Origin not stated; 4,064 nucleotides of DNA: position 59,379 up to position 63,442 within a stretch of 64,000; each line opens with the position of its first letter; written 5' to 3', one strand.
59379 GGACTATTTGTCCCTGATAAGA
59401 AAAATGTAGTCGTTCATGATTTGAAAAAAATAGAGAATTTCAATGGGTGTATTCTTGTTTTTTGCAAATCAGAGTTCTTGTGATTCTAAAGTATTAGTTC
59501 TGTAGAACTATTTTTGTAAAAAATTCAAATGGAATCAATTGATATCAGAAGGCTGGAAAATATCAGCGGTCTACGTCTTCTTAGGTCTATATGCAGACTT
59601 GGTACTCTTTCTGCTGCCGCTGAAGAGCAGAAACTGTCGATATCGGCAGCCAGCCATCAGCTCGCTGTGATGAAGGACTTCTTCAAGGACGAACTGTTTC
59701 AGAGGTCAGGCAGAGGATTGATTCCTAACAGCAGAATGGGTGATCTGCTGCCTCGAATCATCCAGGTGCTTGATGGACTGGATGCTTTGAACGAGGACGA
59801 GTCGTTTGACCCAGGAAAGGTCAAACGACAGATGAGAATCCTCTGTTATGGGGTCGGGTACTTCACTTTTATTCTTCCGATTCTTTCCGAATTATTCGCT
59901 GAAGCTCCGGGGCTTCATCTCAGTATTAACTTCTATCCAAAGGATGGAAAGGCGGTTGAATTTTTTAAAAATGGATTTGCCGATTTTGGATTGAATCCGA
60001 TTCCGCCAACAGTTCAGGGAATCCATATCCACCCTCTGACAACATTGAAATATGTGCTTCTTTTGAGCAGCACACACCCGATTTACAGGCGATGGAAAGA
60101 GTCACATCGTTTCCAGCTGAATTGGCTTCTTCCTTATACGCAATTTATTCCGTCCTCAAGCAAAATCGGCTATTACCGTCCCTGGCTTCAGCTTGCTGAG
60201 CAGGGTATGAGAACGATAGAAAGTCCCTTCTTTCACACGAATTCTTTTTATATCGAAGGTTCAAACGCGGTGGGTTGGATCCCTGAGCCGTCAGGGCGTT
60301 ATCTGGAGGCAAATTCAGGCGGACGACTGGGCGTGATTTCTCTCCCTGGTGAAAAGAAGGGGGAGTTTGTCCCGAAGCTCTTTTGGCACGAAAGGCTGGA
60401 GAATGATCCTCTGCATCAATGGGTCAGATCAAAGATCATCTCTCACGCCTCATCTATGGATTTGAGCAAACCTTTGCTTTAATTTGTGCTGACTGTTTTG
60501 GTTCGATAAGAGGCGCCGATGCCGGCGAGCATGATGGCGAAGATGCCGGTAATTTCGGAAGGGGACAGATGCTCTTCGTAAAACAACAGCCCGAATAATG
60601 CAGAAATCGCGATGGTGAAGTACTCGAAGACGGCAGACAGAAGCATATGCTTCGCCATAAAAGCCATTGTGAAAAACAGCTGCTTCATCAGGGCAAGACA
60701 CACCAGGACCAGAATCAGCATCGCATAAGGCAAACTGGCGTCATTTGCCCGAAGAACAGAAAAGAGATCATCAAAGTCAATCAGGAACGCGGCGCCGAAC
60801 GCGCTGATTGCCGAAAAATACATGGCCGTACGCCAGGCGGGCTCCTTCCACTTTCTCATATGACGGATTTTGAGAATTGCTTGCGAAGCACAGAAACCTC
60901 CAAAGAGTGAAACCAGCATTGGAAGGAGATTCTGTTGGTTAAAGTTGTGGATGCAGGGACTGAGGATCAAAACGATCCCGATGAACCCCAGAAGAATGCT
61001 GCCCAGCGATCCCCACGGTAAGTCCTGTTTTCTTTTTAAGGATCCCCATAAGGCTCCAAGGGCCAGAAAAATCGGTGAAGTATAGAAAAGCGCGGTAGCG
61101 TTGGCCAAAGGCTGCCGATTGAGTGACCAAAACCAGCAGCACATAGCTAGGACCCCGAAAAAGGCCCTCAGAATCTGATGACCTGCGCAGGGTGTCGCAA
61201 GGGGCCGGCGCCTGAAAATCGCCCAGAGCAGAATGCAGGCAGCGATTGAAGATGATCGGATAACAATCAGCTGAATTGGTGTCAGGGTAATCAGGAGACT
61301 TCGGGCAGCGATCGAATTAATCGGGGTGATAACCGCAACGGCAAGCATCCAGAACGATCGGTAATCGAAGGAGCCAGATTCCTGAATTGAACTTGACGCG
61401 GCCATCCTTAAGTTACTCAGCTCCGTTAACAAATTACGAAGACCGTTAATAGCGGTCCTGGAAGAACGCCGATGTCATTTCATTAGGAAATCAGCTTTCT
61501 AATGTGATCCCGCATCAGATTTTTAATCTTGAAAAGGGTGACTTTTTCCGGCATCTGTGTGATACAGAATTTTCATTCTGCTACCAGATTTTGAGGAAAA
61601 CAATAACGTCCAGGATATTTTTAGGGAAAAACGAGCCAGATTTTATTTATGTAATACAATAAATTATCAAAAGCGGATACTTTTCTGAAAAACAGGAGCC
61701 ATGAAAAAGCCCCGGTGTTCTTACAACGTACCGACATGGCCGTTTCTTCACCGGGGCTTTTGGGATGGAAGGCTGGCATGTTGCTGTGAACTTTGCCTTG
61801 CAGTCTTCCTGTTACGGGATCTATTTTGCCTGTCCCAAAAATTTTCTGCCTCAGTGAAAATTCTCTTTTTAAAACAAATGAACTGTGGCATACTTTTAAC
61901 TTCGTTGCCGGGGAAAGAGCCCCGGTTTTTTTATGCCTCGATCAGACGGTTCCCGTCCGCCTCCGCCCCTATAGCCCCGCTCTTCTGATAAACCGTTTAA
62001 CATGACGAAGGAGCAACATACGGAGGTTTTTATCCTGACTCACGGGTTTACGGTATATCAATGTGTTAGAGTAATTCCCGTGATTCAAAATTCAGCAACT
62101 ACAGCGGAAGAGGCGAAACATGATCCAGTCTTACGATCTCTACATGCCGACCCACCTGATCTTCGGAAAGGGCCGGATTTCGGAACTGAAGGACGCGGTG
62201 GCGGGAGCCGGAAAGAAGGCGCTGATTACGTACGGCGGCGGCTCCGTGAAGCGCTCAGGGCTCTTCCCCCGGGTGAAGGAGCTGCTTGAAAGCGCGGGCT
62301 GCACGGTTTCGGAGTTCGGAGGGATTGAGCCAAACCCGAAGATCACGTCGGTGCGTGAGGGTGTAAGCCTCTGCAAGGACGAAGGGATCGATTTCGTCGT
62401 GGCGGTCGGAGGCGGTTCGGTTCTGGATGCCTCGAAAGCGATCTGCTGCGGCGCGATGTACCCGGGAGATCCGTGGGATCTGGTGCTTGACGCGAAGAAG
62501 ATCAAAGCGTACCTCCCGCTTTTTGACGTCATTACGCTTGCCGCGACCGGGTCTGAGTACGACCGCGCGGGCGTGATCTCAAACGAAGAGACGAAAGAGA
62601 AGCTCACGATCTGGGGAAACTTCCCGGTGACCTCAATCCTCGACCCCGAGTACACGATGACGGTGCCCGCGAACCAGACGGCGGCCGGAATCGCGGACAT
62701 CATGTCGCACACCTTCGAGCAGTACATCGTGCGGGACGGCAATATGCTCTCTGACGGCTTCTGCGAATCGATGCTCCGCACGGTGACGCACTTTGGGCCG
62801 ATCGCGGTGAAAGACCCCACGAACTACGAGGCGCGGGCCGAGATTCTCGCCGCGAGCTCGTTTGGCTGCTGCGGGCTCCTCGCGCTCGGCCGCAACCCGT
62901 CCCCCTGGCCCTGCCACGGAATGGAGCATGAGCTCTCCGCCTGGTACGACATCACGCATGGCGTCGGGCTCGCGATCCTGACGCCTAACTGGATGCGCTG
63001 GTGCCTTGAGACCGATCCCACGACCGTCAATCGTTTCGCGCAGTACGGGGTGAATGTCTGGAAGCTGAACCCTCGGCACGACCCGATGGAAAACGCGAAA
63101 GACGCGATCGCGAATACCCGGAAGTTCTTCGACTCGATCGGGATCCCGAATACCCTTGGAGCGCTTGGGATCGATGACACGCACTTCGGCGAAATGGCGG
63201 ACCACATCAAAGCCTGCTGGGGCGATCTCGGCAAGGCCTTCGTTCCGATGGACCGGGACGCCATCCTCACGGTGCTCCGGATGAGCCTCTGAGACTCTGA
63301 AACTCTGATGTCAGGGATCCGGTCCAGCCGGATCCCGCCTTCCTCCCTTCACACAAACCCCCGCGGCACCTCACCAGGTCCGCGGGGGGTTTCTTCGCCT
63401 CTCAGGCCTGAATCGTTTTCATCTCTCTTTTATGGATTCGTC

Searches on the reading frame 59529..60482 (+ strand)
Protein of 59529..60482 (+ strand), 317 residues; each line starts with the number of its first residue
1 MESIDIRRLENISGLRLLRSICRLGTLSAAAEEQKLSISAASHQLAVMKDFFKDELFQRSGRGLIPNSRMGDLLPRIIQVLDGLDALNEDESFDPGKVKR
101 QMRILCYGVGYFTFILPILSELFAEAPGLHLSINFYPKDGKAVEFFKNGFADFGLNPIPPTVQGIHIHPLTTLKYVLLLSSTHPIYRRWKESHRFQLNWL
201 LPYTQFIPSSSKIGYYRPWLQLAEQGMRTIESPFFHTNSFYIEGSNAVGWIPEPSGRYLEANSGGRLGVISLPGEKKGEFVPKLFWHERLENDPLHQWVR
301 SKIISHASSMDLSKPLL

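Call 38: search_protein_families(library=pfam, proteins=[window:59529-60482:+], max_evalue=0.0001)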
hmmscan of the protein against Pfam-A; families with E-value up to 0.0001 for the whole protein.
window:59529-60482:+ (317 aa): 2 families
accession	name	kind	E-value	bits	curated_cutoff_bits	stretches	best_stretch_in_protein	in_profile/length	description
PF00126.33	HTH_1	-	1.7e-10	41.1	26.6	1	14-66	3-55/60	Bacterial regulatory helix-turn-helix protein, lysR family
PF03466.25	LysR_substrate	-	5.5e-06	26.4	28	1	100-190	6-93/209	LysR substrate binding domain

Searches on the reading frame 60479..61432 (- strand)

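Call 38: search_protein_families(library=pfam, proteins=[window:60479-61432:-], max_evalue=0.0001)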
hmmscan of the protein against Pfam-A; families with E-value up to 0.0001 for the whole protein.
window:60479-61432:- (317 aa): 1 family
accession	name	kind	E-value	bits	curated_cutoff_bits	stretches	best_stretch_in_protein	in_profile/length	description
PF00892.27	EamA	-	2.2e-12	47.9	28.2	1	27-157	5-134/135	EamA-like transporter family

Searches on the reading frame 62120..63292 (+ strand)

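Call 38: search_protein_families(library=pfam, proteins=[window:62120-63292:+], max_evalue=0.0001)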
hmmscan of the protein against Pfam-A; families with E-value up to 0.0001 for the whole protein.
window:62120-63292:+ (390 aa): 3 families
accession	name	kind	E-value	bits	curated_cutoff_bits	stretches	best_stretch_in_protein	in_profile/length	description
PF00465.25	Fe-ADH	-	3.2e-44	150.9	31.3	1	10-176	1-168/168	Iron-containing alcohol dehydrogenase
PF25137.1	ADH_Fe_C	-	1.5e-29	103.5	27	1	187-387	1-191/194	Fe-containing alcohol dehydrogenase family, C-terminal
PF13685.12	Fe-ADH_2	-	2.2e-08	34.6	28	1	16-109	3-94/149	Iron-containing alcohol dehydrogenase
